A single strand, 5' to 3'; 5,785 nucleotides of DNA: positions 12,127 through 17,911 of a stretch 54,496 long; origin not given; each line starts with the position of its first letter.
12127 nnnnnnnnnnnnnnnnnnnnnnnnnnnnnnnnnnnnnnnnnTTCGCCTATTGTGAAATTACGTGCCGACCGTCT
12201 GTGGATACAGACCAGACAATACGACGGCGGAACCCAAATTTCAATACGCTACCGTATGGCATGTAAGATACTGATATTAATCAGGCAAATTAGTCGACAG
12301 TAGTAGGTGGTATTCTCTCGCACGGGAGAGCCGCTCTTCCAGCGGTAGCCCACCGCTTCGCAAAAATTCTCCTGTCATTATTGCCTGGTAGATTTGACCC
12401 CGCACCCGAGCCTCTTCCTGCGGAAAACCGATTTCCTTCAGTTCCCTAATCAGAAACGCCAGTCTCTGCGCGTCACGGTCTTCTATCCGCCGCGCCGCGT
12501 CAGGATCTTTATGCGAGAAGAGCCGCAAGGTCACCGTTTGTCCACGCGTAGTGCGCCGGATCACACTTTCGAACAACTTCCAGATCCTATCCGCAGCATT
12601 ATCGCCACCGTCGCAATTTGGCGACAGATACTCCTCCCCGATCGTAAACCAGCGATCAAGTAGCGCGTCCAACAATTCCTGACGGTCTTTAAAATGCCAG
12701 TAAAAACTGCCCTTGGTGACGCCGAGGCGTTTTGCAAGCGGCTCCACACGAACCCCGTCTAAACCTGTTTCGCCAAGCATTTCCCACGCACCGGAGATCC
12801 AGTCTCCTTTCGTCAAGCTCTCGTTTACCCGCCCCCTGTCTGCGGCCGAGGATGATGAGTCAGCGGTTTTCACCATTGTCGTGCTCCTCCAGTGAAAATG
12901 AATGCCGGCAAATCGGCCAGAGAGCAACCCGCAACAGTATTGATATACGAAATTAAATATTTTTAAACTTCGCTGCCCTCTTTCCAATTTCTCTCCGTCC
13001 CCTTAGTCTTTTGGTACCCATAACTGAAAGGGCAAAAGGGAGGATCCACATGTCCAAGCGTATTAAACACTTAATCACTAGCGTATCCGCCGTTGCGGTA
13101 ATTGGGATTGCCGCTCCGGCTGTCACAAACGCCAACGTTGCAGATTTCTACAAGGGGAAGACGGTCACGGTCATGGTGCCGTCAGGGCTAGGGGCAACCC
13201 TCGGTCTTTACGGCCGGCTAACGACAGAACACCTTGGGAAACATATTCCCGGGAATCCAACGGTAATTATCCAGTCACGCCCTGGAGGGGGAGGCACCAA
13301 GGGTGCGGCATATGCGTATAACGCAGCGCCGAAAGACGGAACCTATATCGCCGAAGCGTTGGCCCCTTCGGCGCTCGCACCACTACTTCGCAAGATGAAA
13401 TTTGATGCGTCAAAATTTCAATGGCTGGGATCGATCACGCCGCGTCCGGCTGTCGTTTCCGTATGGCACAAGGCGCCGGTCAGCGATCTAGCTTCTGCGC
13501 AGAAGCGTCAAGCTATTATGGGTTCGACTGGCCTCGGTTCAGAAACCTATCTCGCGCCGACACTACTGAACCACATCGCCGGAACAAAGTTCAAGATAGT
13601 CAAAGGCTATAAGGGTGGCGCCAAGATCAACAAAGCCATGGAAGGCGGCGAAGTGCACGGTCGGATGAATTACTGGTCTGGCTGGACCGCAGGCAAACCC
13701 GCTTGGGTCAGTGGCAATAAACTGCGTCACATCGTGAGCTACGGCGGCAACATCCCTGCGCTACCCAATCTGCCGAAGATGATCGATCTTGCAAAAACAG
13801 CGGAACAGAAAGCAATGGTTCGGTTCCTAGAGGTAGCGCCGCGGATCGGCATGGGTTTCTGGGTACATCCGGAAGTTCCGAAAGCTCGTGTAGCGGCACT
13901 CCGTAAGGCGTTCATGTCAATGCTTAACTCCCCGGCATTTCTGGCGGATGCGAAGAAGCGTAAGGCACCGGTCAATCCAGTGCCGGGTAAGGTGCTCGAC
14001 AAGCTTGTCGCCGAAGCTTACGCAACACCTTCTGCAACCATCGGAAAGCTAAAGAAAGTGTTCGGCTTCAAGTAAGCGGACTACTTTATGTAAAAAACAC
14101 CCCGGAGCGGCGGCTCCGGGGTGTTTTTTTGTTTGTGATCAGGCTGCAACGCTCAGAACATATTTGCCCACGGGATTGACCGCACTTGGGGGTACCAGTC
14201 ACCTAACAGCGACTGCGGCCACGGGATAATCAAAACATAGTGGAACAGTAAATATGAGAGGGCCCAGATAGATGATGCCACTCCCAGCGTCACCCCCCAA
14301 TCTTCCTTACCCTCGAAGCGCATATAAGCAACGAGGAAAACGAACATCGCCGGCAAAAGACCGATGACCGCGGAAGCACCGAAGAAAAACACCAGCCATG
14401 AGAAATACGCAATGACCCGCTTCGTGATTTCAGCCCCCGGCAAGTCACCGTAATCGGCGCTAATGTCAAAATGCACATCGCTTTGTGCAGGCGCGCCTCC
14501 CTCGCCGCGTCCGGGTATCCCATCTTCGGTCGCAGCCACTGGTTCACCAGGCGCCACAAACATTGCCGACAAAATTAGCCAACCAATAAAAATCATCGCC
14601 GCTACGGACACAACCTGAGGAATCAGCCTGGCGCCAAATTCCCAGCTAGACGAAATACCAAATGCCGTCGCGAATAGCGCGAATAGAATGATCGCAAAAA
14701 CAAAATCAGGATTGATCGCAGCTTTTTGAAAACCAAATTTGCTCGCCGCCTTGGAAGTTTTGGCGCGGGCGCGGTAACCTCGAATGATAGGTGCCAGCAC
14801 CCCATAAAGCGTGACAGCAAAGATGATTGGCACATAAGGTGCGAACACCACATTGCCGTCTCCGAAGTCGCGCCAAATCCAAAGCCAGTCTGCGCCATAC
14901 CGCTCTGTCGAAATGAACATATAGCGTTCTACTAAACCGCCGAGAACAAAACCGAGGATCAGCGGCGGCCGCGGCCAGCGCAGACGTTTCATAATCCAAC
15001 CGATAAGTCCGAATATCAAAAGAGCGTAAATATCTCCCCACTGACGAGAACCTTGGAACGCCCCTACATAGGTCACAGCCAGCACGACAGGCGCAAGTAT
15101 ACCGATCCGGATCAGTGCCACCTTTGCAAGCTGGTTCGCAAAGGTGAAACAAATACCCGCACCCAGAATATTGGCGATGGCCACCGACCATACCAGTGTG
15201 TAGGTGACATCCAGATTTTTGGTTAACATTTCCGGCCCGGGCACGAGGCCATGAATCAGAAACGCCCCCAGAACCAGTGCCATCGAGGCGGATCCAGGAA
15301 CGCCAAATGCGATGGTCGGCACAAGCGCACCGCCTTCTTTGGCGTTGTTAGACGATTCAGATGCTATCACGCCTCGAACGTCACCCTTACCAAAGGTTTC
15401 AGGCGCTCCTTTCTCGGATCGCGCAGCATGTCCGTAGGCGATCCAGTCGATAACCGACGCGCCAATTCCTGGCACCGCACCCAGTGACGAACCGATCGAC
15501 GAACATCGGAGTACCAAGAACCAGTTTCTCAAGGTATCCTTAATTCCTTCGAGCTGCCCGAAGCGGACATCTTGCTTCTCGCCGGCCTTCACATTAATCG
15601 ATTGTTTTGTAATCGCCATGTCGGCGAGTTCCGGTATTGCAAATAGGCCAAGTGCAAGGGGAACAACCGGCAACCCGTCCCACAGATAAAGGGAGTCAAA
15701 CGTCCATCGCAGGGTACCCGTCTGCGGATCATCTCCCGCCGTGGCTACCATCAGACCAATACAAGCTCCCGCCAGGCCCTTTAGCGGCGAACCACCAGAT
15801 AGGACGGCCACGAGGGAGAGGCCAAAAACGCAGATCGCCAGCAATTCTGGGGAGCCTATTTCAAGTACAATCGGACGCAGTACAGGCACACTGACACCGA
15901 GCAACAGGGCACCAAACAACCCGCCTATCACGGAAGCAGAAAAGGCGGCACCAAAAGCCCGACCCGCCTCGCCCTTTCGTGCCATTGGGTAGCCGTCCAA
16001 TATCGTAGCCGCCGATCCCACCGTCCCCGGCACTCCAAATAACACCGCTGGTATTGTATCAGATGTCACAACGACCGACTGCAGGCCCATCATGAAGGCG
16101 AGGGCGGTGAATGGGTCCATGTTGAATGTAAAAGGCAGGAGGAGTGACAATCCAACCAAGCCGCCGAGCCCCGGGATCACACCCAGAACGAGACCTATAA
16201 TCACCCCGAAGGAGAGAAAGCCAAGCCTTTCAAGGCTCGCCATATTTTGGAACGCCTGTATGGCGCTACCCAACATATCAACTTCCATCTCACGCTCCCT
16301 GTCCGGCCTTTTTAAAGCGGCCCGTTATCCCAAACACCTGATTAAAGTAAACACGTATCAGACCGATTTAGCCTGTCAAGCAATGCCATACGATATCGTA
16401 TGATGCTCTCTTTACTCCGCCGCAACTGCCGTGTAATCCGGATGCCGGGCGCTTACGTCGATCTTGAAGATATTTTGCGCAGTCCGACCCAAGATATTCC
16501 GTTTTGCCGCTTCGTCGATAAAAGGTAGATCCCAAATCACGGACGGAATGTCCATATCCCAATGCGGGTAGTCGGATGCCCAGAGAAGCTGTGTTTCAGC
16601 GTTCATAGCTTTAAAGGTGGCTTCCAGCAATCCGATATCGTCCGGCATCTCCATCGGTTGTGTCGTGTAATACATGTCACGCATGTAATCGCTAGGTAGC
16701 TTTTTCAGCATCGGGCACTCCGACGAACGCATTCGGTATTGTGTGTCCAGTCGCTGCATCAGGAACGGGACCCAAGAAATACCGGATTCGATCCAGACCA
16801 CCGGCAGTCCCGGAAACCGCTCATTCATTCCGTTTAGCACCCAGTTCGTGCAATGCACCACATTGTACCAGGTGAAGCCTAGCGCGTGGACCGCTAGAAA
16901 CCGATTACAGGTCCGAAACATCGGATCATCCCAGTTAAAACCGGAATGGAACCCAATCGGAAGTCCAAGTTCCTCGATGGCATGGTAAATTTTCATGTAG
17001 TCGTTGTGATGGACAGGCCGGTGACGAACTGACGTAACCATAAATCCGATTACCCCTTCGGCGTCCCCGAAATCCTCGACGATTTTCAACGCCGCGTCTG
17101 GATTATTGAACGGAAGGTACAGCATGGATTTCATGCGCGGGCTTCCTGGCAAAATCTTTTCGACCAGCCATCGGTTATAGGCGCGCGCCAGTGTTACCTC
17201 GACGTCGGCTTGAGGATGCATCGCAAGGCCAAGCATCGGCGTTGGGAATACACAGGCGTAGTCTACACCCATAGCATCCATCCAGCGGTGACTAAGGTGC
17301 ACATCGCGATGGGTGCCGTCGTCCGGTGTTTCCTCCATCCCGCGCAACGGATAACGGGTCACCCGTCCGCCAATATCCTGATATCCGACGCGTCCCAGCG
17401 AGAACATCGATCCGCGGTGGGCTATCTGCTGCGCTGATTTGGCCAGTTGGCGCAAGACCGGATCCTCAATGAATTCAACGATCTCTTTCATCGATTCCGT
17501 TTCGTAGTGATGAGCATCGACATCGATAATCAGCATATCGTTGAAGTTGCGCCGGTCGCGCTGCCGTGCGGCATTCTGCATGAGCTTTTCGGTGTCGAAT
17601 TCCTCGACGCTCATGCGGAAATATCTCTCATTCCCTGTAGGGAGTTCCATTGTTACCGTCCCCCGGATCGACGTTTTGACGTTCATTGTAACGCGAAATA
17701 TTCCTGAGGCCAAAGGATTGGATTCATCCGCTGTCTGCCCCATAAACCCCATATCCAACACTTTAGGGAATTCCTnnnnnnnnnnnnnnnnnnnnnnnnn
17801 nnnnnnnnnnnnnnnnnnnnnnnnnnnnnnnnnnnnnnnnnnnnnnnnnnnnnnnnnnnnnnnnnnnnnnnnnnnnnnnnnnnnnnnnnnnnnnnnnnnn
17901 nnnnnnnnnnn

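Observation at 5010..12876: TetR-headed operon with three tandem UbiD-family decarboxylase paralogs plus a ThDP enzyme, and no UbiX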

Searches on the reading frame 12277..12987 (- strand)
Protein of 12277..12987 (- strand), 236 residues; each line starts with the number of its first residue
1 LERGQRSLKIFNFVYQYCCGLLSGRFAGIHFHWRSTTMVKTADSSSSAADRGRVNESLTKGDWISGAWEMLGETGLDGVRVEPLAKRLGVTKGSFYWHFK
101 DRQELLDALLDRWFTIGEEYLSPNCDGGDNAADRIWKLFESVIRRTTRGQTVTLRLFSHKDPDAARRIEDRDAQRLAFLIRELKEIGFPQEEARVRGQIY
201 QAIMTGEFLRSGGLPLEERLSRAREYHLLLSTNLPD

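Call 3: search_protein_families(library=pfam, proteins=[window:12277-12987:-])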
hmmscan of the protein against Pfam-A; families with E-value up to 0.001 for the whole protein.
window:12277-12987:- (236 aa): 1 family
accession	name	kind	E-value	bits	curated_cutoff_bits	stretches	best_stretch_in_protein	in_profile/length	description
PF00440.29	TetR_N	-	1.7e-13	50.6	24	1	64-109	2-47/47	Bacterial regulatory proteins, tetR family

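Call 4: search_protein_families(library=ncbifam, proteins=[window:12277-12987:-])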
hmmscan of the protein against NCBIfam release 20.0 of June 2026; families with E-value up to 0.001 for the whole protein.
window:12277-12987:- (236 aa): 9 families
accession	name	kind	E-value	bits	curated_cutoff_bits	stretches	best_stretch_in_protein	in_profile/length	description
NF010319.1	PRK13756.1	equivalog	2.3e-11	44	265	1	58-123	2-67/199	tetracycline resistance transcriptional repressor TetR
NF051852.1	efflux_TF_MtrR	exception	1.1e-09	38.3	280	1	59-142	11-91/205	multidrug efflux system transcriptional repressor MtrR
NF041196.1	ScbR_bind_reg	equivalog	3.3e-07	30.7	150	1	59-148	7-96/191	ScbR family autoregulator-binding transcription factor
NF007949.0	PRK10668.1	equivalog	6.5e-06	25.8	271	1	60-110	13-63/216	multidrug efflux transporter transcriptional repressor AcrR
TIGR03384.1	betaine_BetI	equivalog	1.8e-05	24.5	201.3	1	59-212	9-166/189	choline-binding transcriptional repressor BetI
NF051457.1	acryl_TF_AcuR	equivalog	2.1e-05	23.9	247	1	58-113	17-72/204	acrylate utilization transcriptional regulator AcuR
NF058643.1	TranRegCurRPseudo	equivalog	6.4e-05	22.7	300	1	65-116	14-65/193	TetR family transcriptional repressor CurR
NF000040.3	Tn10_TetC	equivalog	0.00018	21.7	425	1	67-127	22-82/197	tetracyline resistance-associated transcriptional repressor TetC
NF007430.0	PRK09975.1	equivalog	0.00058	19.1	274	1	55-110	8-63/220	acrEF/envCD operon transcriptional regulator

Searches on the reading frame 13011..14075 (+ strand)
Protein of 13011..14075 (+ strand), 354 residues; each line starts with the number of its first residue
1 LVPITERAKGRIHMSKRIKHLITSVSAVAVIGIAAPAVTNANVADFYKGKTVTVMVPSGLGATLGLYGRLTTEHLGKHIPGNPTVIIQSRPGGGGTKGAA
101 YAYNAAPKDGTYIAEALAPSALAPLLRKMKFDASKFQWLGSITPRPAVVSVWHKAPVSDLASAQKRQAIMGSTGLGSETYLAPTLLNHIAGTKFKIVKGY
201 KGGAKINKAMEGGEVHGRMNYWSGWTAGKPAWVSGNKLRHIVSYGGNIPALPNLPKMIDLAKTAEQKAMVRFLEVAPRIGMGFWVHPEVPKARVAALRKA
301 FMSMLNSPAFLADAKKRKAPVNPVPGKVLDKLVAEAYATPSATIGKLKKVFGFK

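Call 3: search_protein_families(library=pfam, proteins=[window:13011-14075:+])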
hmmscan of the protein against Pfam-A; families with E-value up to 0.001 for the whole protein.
window:13011-14075:+ (354 aa): 1 family
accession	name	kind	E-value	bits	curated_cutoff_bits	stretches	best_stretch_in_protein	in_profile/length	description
PF03401.19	TctC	-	3.3e-09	37.1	27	1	84-316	16-241/274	Tripartite tricarboxylate transporter family receptor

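Call 4: search_protein_families(library=ncbifam, proteins=[window:13011-14075:+])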
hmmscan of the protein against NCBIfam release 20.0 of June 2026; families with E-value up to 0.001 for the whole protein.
window:13011-14075:+ (354 aa): 0 families

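Call 40: search_solved_structures(query=window:13011-14075:+, max_evalue=0.01)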
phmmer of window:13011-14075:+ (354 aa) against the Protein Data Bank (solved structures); distinct sequences matched with E-value up to 0.01: 9.
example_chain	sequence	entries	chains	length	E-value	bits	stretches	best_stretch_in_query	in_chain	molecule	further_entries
8hka_A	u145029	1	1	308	2.5e-14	56.2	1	52-310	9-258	Periplasmic terephthalate binding protein (TBP)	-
8hk9_D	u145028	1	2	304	3.3e-14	55.8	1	52-310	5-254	Periplasmic terephthalate binding protein (TBP)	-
8hkb_A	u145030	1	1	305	1.6e-13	53.6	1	52-310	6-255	Periplasmic terephthalate binding protein (TBP)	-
7ndr_A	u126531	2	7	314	3.4e-11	45.9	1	46-216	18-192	Tripartite tricarboxylate transporter substrate binding protein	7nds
5oei_A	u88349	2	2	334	2.2e-08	36.6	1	49-260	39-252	Uncharacterized protein family UPF0065:Tat pathway signal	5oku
2dvz_A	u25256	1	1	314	3.4e-07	32.8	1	43-215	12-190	Putative exported protein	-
2f5x_A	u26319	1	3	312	1e-06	31.2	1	47-317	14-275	BugD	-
6hke_A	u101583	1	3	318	5.7e-06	28.7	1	48-256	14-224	Possible TctC subunit of the Tripartite Tricarboxylate Transport(TTT) Family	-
2qpq_A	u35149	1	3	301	5.3e-05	25.5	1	52-208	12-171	protein Bug27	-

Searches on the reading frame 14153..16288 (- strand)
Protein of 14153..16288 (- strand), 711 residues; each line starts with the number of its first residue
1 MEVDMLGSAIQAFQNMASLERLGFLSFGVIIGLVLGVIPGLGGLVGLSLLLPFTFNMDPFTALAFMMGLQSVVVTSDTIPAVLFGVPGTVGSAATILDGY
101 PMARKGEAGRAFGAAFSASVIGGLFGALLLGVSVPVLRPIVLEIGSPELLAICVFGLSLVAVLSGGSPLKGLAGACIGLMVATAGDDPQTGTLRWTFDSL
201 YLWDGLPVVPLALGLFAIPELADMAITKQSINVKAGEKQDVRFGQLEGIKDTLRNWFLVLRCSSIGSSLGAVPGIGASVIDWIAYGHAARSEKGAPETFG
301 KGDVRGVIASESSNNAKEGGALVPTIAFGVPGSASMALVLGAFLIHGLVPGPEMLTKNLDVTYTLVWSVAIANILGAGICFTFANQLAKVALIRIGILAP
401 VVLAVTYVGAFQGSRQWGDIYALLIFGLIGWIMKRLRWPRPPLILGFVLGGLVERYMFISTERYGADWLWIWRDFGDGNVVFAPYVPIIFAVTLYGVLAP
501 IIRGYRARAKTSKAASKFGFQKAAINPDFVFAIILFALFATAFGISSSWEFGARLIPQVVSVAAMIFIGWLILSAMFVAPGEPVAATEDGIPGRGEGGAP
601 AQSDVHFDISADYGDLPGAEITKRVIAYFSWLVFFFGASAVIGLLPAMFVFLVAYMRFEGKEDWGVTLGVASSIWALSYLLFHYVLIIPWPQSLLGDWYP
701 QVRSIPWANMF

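Call 3: search_protein_families(library=pfam, proteins=[window:14153-16288:-])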
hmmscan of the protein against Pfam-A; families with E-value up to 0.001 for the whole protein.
window:14153-16288:- (711 aa): 2 families
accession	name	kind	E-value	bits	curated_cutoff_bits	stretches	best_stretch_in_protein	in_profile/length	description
PF01970.21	TctA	-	8.1e-130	433.7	28.9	1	22-445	1-423/423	Tripartite tricarboxylate transporter TctA family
PF07331.16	TctB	-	7.6e-06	26.6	29.1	1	530-691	2-137/137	Tripartite tricarboxylate transporter TctB family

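Call 4: search_protein_families(library=ncbifam, proteins=[window:14153-16288:-])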
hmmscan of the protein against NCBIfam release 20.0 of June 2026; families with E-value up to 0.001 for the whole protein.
window:14153-16288:- (711 aa): 0 families

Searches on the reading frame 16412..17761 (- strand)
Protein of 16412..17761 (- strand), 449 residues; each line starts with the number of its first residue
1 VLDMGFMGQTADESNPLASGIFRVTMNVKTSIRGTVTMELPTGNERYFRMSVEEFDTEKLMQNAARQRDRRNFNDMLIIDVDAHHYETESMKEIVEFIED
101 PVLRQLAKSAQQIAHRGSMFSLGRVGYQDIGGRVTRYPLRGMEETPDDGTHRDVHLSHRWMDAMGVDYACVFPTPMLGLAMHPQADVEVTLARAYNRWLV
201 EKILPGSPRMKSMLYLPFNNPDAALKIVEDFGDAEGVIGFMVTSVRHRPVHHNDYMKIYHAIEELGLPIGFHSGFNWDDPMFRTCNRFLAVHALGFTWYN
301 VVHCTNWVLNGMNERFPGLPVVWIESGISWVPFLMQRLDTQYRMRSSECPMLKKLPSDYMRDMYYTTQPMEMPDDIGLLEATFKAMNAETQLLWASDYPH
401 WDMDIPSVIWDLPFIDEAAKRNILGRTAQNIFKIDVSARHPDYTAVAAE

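Call 8: search_protein_families(library=pfam, proteins=[window:16412-17761:-])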
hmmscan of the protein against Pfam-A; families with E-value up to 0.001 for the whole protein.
window:16412-17761:- (449 aa): 1 family
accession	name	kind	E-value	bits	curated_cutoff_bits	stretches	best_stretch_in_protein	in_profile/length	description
PF04909.20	Amidohydro_2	-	3.7e-22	79.9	26.4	1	157-433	24-288/289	Amidohydrolase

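Call 27: search_protein_families(library=ncbifam, proteins=[window:16412-17761:-], max_evalue=0.00001)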
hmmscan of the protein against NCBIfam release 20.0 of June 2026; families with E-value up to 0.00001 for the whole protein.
window:16412-17761:- (449 aa): 0 families

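Call 38: search_solved_structures(query=window:16412-17761:-, max_evalue=0.01)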
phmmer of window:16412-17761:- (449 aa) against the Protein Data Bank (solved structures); distinct sequences matched with E-value up to 0.01: 24.
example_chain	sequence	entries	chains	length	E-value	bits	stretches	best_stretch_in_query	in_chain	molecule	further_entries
8sm7_A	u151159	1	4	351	1.8e-37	132.5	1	74-435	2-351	Amidohydrolase 2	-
8sm9_F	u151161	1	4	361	3.9e-26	95.1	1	191-432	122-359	Amidohydrolase 2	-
8sm6_A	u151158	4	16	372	4.4e-26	94.9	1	115-409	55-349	Amidohydrolase family protein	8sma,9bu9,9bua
6m1w_B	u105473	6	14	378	4.8e-26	94.8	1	186-414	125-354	Amidohydrolase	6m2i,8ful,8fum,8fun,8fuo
8sm8_G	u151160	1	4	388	3.6e-21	78.8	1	76-437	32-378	Putative amidohydrolase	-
6omp_A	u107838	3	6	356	4.6e-18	68.5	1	134-407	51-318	PtmU3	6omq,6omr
6m1w_A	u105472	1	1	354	1.1e-15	60.7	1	176-407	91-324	Amidohydrolase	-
6m2i_A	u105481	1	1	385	1.4e-15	60.4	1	176-407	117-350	Amidohydrolase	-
8ful_A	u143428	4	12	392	1.4e-15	60.3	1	176-407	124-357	Amidohydrolase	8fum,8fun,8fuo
4icm_A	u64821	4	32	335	2e-11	46.6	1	161-434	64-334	5-carboxyvanillate decarboxylase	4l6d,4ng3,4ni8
3s4t_A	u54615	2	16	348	7.3e-09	38.2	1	191-435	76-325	Amidohydrolase 2 | Gamma-resorcylate decarboxylase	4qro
2dvt_A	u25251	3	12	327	1.3e-07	34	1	159-435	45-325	Thermophilic reversible gamma-resorcylate decarboxylase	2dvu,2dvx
4ofc_A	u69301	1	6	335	1.1e-06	31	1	157-422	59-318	2-amino-3-carboxymuconate-6-semialdehyde decarboxylase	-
2wm1_A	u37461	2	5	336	1.1e-06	31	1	157-422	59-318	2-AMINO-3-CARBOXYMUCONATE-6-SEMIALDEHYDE DECARBOXYLASE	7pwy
4igm_A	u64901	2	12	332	1.1e-06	31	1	157-422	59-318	2-amino-3-carboxymuconate-6-semialdehyde decarboxylase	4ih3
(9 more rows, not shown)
